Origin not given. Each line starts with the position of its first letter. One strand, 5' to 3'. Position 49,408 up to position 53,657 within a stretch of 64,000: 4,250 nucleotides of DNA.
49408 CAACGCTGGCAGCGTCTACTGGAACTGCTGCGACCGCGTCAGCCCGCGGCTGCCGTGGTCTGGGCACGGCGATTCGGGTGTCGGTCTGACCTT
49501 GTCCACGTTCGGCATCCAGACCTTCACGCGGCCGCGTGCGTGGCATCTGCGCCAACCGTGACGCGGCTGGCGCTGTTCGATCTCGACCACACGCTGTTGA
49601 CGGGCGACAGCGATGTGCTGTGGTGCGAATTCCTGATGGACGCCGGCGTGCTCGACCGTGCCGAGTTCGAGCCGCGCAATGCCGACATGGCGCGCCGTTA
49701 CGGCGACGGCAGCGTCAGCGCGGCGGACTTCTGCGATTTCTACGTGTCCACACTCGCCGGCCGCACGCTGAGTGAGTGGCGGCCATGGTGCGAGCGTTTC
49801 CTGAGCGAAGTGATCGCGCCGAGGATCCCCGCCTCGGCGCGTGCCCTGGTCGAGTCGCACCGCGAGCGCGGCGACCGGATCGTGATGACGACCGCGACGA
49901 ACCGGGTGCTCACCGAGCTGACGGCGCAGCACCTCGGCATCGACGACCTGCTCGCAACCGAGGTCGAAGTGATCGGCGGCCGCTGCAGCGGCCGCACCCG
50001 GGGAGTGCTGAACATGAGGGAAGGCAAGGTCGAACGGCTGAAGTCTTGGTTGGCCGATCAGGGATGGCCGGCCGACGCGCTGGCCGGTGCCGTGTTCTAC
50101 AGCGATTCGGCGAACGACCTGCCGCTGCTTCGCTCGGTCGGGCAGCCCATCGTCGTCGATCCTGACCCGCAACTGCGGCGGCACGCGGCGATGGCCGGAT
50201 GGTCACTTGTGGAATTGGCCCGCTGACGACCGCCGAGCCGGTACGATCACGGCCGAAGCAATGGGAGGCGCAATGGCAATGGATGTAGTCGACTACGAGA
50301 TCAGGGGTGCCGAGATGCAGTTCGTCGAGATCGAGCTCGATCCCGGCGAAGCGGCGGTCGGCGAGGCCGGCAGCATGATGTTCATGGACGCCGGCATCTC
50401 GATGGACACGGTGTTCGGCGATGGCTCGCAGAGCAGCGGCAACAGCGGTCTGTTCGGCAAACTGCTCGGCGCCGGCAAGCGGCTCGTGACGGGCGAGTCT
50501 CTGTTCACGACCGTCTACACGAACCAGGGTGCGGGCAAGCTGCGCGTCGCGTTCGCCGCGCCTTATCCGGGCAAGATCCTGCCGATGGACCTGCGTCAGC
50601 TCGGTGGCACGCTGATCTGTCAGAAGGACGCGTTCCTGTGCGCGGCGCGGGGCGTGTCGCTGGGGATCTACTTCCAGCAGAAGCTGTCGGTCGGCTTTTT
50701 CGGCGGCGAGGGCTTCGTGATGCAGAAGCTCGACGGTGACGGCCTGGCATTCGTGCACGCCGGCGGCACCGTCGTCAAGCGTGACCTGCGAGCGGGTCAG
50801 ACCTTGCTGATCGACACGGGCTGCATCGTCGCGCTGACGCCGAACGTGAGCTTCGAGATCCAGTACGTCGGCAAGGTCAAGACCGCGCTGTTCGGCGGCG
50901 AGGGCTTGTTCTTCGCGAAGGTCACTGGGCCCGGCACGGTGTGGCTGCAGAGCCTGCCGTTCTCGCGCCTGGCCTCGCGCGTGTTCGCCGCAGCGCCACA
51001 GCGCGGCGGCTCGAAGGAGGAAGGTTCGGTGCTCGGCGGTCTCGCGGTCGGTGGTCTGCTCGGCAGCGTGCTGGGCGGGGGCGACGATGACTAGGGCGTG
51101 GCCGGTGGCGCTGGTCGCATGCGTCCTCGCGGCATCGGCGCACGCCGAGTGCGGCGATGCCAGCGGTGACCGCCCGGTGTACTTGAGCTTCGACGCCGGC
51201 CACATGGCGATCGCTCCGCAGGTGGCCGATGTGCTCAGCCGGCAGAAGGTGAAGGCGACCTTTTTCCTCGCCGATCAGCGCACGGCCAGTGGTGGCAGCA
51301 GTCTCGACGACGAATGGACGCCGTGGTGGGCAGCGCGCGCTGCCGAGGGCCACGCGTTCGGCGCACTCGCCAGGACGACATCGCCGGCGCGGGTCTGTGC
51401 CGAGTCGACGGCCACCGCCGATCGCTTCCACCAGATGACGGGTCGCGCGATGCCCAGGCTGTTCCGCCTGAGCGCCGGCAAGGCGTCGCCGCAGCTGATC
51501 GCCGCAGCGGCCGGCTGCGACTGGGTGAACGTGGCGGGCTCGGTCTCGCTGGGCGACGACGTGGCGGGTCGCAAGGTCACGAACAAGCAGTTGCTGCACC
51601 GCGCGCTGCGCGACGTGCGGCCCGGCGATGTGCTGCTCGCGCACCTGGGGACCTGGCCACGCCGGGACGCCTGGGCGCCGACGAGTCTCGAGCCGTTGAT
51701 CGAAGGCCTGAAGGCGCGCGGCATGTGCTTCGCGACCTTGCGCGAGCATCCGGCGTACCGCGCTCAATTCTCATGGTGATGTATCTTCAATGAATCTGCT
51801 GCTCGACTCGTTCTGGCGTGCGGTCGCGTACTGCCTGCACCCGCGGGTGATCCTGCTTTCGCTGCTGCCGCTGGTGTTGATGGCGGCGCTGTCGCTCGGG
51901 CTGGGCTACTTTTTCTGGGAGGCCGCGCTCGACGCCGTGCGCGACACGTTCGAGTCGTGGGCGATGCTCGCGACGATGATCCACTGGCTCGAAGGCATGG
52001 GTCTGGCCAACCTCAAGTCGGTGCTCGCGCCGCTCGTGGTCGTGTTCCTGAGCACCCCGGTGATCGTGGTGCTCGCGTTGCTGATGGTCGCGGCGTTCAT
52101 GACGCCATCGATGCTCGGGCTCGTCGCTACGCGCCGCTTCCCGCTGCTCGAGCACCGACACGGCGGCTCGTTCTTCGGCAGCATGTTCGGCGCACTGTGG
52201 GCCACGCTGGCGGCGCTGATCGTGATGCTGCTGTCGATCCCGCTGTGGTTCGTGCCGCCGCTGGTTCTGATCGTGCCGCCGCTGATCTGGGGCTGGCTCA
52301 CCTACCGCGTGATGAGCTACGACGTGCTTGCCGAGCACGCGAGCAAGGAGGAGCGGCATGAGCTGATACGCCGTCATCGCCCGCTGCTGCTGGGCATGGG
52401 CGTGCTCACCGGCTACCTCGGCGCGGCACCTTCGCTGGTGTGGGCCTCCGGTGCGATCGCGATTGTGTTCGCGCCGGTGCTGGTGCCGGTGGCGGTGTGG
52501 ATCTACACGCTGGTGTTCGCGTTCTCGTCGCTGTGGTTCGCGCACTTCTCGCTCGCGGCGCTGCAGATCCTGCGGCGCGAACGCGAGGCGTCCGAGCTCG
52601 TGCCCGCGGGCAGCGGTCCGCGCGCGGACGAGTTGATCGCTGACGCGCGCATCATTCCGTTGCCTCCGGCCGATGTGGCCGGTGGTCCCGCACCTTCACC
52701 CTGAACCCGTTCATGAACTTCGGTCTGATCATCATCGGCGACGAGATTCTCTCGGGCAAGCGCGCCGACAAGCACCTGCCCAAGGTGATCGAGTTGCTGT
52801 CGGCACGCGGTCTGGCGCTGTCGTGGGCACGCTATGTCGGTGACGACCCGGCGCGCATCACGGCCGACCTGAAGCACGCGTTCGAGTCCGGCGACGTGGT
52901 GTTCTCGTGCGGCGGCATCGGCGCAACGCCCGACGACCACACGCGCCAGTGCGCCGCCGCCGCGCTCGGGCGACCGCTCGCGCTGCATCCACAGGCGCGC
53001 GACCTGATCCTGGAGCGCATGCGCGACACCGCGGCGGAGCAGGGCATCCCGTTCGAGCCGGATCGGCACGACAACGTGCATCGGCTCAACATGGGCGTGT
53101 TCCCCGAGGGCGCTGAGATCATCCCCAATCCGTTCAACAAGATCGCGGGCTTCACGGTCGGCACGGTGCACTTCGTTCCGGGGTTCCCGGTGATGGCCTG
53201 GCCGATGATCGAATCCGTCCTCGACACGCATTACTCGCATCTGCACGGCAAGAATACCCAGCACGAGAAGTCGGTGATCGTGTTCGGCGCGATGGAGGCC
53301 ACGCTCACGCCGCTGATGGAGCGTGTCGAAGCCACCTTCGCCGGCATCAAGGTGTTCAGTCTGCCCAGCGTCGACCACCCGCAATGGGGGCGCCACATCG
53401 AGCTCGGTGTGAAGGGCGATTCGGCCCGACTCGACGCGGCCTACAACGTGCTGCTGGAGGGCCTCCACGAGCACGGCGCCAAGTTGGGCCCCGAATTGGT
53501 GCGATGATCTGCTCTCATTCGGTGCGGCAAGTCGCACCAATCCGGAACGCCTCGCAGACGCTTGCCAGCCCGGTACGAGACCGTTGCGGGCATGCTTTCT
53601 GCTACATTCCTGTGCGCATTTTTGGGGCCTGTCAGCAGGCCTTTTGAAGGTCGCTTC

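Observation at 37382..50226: AEP import and transamination genes run straight into a complete gamma-glutamylation module in one sigma54-driven gene string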

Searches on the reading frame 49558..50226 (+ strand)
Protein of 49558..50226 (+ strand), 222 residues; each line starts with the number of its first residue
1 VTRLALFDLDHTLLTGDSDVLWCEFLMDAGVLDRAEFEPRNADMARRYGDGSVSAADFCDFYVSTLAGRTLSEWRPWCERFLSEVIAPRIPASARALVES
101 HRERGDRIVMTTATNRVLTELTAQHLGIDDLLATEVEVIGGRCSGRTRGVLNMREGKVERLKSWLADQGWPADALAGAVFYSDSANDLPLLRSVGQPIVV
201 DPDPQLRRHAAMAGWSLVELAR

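Call 26: search_protein_families(library=ncbifam, proteins=[window:49558-50226:+], max_evalue=0.00001)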
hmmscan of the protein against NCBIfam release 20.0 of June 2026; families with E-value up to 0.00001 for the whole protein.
window:49558-50226:+ (222 aa): 4 families
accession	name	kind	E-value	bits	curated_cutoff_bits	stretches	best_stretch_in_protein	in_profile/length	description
NF052360.1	HolPasePseu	equivalog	2.6e-68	229.9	280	1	3-220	2-217/218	histidinol-phosphatase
NF052359.1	HolPaseNeis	equivalog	1.9e-52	178.2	400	1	3-220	2-220/221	histidinol-phosphatase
TIGR01490.1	HAD-SF-IB-hyp1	subfamily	4.8e-37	128.2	98.3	1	4-205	1-201/202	HAD-IB family hydrolase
TIGR01488.1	HAD-SF-IB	subfamily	2.4e-21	76.5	45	1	4-193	1-176/177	HAD-IB family phosphatase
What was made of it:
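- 49558..50226 (+): HAD-IB phosphatase, 4-nt overlap with the ALDH gene; candidate phosphoethanolamine phosphatase. The best equivalog is histidinol-phosphatase NF052360, at 229.9 bits, below its cut-off of 280 (call 26).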

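Call 27: search_solved_structures(query=window:49558-50226:+, max_evalue=0.001)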
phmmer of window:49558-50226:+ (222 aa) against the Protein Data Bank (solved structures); distinct sequences matched with E-value up to 0.001: 7.
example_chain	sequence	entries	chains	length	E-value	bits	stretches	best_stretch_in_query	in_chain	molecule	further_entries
3fvv_A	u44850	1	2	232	3.5e-48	167.3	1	3-220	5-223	uncharacterized protein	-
5is2_A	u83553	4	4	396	2.7e-07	33.6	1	91-210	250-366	Phosphoserine phosphatase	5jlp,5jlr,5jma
3p96_A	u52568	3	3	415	3e-07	33.5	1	91-210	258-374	Phosphoserine phosphatase SerB | Phosphoserine phosphatase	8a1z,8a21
5t41_A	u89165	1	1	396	1e-06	31.7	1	94-210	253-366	Phosphoserine phosphatase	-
5it4_A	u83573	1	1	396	1.3e-06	31.4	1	91-210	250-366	Phosphoserine phosphatase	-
5jjb_A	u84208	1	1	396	2.5e-06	30.4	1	91-210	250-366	Phosphoserine phosphatase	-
5it0_A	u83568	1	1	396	6.2e-06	29.1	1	91-210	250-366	Phosphoserine phosphatase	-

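Call 39: search_protein_families(library=pfam, proteins=[window:49558-50226:+], max_evalue=0.00001)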
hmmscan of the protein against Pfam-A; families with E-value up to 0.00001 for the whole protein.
window:49558-50226:+ (222 aa): 1 family
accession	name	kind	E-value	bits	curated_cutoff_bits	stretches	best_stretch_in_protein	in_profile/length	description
PF12710.13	HAD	-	5.2e-39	135.1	27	1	5-192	1-189/189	haloacid dehalogenase-like hydrolase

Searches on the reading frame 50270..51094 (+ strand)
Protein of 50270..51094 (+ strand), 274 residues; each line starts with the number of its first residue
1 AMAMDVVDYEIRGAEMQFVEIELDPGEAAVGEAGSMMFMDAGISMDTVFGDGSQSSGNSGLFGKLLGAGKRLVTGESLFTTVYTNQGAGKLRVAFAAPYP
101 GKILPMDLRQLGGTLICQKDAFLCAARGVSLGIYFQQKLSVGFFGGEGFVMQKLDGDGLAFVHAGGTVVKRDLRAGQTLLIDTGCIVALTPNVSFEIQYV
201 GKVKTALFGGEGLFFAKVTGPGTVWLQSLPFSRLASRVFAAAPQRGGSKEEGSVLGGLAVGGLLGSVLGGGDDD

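Call 26: search_protein_families(library=ncbifam, proteins=[window:50270-51094:+], max_evalue=0.00001)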
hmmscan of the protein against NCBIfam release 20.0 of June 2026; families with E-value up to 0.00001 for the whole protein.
window:50270-51094:+ (274 aa): 1 family
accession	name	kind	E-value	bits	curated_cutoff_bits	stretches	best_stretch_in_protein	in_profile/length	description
TIGR00266.1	TIGR00266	hypoth_equivalog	3.4e-29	102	96.6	1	8-229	2-205/222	TIGR00266 family protein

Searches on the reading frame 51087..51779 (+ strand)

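Call 26: search_protein_families(library=ncbifam, proteins=[window:51087-51779:+], max_evalue=0.00001)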
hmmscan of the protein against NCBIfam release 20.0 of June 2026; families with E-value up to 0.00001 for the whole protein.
window:51087-51779:+ (230 aa): 3 families
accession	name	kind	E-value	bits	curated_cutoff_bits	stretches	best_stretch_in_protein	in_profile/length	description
TIGR02884.1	spore_pdaA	equivalog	2e-10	40.7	298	1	23-219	32-221/224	delta-lactam-biosynthetic de-N-acetylase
TIGR02764.1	spore_ybaN_pdaB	equivalog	4e-09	36.5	237.4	1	29-219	6-188/191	polysaccharide deacetylase family sporulation protein PdaB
TIGR04243.1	nodulat_NodB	equivalog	1.4e-08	34.5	240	1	29-197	2-166/197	chitooligosaccharide deacetylase NodB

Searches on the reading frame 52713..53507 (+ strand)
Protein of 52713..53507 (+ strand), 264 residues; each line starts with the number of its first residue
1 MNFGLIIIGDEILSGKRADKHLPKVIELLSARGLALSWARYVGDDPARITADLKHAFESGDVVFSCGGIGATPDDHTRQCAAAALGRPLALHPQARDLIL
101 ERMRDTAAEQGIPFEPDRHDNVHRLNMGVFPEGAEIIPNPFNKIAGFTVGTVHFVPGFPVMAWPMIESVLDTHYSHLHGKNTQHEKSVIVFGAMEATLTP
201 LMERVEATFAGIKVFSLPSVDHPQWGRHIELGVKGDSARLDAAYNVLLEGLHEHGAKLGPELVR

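Call 26: search_protein_families(library=ncbifam, proteins=[window:52713-53507:+], max_evalue=0.00001)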
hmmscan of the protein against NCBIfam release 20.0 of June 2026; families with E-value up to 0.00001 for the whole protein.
window:52713-53507:+ (264 aa): 7 families
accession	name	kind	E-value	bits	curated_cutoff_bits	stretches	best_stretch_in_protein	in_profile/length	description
NF002291.0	PRK01215.1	equivalog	3e-24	85.5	293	1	5-219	8-215/264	nicotinamide mononucleotide deamidase-related protein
NF001813.0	PRK00549.1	equivalog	1.2e-23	83.8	379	1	1-205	1-200/414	competence/damage-inducible protein A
TIGR00200.1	cinA_nterm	subfamily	2.5e-17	62.7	243.15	1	5-203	6-200/414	CinA family nicotinamide mononucleotide deamidase-related protein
NF002978.0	PRK03673.1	equivalog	6.3e-13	48.4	496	1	5-167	6-162/398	nicotinamide mononucleotide deamidase-related protein YfaY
TIGR00177.1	molyb_syn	domain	1.2e-11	44.7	85.35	1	2-89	3-90/148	molybdenum cofactor synthesis domain-containing protein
NF002977.0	PRK03670.1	equivalog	1.4e-11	44.3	305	1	5-219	5-216/252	competence damage-inducible protein A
NF002947.1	PRK03604.1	equivalog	1e-07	31.5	285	1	5-89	150-235/301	bifunctional molybdenum cofactor biosynthesis protein MoaC/MoaB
